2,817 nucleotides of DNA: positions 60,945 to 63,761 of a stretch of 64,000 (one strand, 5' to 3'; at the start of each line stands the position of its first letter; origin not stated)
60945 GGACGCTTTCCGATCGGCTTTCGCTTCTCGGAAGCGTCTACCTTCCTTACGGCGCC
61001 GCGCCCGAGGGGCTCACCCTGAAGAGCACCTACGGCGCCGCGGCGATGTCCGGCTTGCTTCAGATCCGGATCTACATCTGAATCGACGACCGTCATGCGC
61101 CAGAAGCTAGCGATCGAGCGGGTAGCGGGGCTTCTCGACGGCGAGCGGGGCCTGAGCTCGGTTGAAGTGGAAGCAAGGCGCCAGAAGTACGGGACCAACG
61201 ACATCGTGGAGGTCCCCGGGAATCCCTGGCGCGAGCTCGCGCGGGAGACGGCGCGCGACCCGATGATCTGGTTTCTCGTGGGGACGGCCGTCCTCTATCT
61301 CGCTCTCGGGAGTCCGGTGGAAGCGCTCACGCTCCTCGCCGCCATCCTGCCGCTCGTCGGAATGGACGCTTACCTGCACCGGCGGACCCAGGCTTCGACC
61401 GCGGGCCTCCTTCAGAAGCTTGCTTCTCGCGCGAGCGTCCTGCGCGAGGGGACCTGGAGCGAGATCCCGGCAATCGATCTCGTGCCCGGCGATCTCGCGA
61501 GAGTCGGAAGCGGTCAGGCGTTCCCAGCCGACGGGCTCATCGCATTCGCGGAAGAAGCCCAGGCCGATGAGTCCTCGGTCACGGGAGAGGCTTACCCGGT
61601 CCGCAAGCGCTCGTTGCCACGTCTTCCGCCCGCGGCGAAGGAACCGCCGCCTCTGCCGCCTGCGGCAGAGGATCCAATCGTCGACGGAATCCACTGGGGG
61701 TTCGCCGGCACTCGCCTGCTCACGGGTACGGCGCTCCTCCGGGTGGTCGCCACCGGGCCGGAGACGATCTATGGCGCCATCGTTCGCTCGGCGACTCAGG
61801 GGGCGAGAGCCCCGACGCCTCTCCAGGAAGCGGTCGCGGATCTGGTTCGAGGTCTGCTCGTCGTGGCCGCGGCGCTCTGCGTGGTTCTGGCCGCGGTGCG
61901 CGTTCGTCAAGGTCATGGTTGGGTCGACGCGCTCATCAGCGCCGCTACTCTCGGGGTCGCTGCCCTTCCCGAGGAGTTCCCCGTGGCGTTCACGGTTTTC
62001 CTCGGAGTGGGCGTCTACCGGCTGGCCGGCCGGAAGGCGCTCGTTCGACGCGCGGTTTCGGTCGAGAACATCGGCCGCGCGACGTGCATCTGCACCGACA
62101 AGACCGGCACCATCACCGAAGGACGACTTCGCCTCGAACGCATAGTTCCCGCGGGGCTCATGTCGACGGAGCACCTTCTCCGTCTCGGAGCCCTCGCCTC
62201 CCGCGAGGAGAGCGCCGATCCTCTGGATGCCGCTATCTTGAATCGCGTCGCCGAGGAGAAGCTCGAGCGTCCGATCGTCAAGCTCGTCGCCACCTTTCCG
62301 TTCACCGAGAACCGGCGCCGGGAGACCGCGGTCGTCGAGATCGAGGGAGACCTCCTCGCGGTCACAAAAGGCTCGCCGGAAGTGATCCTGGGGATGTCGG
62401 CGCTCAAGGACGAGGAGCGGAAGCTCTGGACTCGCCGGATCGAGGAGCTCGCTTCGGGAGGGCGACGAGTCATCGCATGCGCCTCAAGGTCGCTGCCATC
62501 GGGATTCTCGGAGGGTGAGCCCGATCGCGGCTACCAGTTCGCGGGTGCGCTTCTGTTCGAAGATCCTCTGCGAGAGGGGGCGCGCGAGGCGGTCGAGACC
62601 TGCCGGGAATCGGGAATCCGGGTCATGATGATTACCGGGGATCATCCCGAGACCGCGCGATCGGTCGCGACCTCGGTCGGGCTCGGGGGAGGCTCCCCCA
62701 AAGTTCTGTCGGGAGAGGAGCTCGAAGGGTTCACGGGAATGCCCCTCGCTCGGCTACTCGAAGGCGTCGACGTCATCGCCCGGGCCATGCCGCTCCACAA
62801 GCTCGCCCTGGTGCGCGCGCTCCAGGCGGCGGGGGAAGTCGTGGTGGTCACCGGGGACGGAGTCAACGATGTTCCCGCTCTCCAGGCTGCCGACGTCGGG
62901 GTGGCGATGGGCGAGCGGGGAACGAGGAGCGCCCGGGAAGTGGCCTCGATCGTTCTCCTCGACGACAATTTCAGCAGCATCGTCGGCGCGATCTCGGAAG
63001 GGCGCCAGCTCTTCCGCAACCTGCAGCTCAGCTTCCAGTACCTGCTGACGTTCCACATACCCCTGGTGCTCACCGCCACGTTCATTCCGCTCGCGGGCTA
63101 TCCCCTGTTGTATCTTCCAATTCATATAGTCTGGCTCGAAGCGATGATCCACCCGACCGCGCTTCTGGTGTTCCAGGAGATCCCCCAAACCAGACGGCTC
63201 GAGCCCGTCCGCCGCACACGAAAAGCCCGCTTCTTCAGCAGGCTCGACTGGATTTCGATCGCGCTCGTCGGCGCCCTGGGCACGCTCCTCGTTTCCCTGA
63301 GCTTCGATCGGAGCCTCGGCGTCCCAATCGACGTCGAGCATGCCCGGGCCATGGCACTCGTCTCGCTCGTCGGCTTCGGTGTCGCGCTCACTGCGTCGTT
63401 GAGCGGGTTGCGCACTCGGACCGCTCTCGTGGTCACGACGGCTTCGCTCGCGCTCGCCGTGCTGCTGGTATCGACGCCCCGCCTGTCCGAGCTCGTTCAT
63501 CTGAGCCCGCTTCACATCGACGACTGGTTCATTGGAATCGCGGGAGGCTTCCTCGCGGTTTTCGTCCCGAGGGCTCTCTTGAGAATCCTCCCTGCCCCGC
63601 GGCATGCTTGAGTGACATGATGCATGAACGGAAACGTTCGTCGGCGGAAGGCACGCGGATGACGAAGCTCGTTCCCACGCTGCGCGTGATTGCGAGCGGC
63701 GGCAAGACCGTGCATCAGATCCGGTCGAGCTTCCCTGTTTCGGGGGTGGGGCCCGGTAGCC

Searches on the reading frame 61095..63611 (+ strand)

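Call 59: search_protein_families(library=pfam, max_evalue=0.0001, proteins=[window:61095-63611:+])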
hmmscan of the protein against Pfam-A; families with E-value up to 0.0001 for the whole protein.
window:61095-63611:+ (838 aa): 7 families
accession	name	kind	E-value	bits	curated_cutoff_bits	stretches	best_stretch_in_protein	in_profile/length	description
PF00122.25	E1-E2_ATPase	-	8e-36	123.7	28.1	1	109-312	3-180/181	E1-E2 ATPase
PF00702.32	Hydrolase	-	6.1e-20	72.9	26.4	1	331-600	3-191/191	haloacid dehalogenase-like hydrolase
PF00689.26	Cation_ATPase_C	-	1.3e-11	45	27.3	1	670-824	1-168/175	Cation transporting ATPase, C-terminus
PF00690.31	Cation_ATPase_N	-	2.7e-10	40.2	20.4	1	6-67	5-68/69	Cation transporter/ATPase, N-terminus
PF12710.13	HAD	-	2.9e-07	31.6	27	1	442-597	36-189/189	haloacid dehalogenase-like hydrolase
PF08282.18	Hydrolase_3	-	3.7e-07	30.6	20.9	1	572-632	195-254/255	haloacid dehalogenase-like hydrolase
PF13246.12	Cation_ATPase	-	1.6e-05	25.3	21.7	1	391-433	42-86/91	Cation transport ATPase (P-type)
